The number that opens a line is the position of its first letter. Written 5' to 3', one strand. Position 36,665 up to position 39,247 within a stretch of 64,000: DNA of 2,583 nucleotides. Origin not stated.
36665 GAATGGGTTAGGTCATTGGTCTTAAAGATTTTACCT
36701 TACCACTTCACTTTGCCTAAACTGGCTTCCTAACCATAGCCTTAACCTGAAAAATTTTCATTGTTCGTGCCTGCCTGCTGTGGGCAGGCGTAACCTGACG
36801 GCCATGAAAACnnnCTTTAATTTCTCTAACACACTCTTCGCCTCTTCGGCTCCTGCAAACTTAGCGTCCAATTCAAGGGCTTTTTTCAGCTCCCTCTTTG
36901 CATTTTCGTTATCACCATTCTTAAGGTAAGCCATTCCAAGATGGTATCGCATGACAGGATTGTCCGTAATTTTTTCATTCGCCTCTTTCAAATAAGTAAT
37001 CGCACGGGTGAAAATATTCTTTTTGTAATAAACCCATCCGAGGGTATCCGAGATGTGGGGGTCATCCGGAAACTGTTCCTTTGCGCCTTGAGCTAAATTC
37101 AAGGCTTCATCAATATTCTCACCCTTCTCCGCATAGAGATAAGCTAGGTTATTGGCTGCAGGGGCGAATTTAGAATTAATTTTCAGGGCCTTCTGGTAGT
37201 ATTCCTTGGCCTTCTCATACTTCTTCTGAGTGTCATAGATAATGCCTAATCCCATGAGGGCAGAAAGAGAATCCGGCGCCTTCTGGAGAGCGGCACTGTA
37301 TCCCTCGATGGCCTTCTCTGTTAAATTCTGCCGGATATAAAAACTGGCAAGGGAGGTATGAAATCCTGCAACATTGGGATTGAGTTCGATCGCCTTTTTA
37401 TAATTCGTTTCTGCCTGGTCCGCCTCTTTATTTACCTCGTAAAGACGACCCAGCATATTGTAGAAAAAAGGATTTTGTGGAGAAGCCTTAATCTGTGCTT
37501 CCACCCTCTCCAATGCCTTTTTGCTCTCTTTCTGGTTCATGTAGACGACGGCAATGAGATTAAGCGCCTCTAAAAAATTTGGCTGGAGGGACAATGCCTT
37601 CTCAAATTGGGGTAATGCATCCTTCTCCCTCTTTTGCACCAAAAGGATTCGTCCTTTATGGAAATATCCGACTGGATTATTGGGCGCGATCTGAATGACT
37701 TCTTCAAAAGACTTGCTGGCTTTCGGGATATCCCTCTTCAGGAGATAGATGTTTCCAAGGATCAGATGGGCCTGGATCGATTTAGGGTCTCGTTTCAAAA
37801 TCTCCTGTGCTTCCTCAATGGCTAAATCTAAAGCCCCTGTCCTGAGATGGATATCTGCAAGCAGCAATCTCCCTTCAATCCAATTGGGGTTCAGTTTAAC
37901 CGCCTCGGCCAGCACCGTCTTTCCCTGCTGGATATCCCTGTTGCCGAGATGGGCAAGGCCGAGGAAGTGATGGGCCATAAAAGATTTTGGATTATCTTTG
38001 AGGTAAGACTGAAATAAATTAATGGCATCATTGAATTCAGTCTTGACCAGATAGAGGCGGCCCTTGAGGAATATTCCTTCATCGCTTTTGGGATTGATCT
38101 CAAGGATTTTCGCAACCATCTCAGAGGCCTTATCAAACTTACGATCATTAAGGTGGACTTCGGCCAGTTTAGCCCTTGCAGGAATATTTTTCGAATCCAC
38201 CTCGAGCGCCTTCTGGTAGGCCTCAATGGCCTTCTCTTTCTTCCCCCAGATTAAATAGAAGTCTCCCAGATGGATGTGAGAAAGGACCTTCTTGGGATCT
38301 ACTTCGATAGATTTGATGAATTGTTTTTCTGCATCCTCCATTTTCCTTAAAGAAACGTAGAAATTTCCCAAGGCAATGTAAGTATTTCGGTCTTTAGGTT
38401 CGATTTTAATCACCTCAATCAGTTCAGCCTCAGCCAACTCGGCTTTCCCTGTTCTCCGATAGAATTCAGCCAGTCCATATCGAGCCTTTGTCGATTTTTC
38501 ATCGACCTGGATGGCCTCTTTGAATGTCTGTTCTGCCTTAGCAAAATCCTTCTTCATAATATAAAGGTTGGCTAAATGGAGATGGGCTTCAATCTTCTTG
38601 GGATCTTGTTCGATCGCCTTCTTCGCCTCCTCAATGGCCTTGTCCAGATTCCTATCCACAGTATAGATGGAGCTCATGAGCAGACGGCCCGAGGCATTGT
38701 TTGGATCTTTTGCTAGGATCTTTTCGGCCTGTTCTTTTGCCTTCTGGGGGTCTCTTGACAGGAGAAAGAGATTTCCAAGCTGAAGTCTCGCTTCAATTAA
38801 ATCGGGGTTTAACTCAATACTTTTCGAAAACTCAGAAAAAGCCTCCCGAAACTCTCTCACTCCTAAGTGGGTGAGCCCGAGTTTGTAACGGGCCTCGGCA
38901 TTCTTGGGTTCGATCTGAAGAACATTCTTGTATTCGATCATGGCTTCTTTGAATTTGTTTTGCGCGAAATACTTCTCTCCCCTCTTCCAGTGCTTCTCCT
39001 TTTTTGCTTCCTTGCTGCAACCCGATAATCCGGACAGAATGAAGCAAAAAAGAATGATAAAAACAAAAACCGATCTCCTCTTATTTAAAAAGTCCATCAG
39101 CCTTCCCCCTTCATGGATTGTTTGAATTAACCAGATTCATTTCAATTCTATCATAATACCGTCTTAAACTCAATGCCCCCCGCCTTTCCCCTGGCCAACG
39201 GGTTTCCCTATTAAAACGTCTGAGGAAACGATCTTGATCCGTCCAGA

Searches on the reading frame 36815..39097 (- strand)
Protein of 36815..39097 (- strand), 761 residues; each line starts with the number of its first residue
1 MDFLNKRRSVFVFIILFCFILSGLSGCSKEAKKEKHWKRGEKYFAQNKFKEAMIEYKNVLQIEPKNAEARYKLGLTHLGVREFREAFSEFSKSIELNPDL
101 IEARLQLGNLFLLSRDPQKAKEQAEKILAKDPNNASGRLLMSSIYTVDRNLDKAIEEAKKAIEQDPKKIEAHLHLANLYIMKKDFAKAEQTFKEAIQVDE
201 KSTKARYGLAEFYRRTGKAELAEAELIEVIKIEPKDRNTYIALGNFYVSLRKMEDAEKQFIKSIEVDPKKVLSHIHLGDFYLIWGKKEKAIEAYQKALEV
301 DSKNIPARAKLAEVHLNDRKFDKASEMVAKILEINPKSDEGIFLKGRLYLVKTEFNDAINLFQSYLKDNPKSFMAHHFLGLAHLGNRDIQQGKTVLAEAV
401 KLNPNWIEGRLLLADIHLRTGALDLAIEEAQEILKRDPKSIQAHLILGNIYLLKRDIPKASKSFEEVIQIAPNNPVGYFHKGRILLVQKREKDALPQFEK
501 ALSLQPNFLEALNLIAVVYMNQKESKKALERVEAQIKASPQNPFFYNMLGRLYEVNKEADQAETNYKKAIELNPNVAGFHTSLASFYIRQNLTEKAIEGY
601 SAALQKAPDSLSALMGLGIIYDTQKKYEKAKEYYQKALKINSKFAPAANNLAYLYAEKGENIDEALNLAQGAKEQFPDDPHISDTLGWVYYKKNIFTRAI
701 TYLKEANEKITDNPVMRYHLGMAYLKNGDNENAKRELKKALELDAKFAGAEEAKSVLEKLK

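Call 10: search_protein_families(library=ncbifam, proteins=[window:36815-39097:-], max_evalue=0.001)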
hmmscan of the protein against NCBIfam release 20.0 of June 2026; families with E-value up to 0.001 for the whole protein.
window:36815-39097:- (761 aa): 46 families (the best 25 are shown)
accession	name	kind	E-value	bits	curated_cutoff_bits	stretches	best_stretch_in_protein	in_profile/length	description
TIGR02917.1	PEP_TPR_lipo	equivalog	1.1e-126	424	312.2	4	252-618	174-540/899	XrtA/PEP-CTERM system TPR-repeat protein PrsT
NF040959.1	MamA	equivalog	4e-83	277.9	200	8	29-200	33-204/204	magnetosome protein MamA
TIGR02521.1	type_IV_pilW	equivalog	2.9e-73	246.3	154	8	577-715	31-170/234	type IV pilus biogenesis/stability protein PilW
NF033762.1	social_mot_Tgl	equivalog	1.8e-51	174.9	225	9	285-444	45-207/252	social motility TPR repeat lipoprotein Tgl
NF033758.1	gliding_GltE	equivalog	2.1e-44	152.2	225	5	355-602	102-350/411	adventurous gliding motility TPR repeat lipoprotein GltE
NF033920.0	C39_PA2778_fam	equivalog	9.9e-41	139.8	150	3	590-670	169-248/255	PA2778 family cysteine peptidase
NF047371.1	FlcA_CTERM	equivalog_domain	2.7e-40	138.5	300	5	288-640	172-536/646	periplasmic flagellar collar protein FlcA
TIGR00540.1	TPR_hemY_coli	hypoth_equivalog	3.7e-40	137.9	142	4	118-224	278-380/385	heme biosynthesis-associated TPR protein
TIGR00990.1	3a0801s09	subfamily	2.3e-37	128.9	757.25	4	26-197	293-461/615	mitochondrial import receptor subunit TOM70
TIGR02795.1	tol_pal_ybgF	equivalog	4.3e-34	117.7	90.1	1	164-235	34-108/119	tol-pal system protein YbgF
NF047507.1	TPR_BatC_Lepto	exception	7.3e-33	113.8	175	1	661-758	39-137/214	TPR repeat-containing protein BatC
NF008757.0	PRK11788.1-5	equivalog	1e-31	110.5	363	3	254-537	52-345/388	lipopolysaccharide assembly protein LapB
TIGR02552.1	LcrH_SycD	equivalog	1.3e-30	105.9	104.8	1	165-237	48-120/136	SycD/LcrH family type III secretion system chaperone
NF052415.1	T3SS_chap_SctY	equivalog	1.4e-30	105.9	70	1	651-742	12-105/106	type III secretion apparatus assembly chaperone SctY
NF008756.0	PRK11788.1-4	equivalog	1.5e-28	100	474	3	240-439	39-246/389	lipopolysaccharide assembly protein LapB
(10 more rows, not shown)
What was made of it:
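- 36812..39097 (-): PrsT (PEP-CTERM system TPR lipoprotein), the upstream neighbour. TIGR02917 scores 424 bits against a cut-off of 312 (call 10).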
